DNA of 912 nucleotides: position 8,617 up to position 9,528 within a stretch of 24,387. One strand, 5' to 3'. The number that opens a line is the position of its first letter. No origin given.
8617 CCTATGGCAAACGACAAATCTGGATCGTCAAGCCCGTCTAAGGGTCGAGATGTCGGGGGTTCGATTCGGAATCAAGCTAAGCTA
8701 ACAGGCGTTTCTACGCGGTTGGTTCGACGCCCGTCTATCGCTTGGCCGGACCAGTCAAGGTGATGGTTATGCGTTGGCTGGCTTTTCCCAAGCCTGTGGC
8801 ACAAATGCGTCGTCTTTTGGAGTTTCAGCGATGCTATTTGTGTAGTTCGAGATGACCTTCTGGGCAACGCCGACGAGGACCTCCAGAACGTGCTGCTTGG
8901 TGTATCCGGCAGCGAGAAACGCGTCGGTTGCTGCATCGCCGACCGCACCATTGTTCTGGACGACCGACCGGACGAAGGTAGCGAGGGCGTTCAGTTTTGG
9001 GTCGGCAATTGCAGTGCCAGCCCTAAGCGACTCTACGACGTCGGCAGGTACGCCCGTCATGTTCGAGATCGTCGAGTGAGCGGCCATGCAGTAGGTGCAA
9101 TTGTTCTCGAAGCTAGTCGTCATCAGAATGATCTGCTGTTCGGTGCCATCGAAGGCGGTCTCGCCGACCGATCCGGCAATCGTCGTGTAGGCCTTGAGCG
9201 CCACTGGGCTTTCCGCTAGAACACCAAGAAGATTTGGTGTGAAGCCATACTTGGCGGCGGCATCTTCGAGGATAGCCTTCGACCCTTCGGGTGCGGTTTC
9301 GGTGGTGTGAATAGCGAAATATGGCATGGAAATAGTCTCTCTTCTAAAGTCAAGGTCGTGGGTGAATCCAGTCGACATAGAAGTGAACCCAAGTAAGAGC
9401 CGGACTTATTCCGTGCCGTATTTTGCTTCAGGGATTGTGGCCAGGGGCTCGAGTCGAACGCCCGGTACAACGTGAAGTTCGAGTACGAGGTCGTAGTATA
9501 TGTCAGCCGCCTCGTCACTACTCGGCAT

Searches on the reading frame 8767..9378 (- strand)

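Call 87: search_protein_families(library=pfam, proteins=[window:8767-9378:-], max_evalue=0.1)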
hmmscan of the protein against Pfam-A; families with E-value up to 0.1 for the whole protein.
window:8767-9378:- (203 aa): 2 families
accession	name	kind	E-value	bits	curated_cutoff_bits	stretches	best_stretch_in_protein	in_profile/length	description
PF02627.25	CMD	-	2e-06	28.1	23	1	60-124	3-68/84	Carboxymuconolactone decarboxylase family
PF05165.17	GCH_III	-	0.023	14.4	21.3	1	25-176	58-205/246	GTP cyclohydrolase III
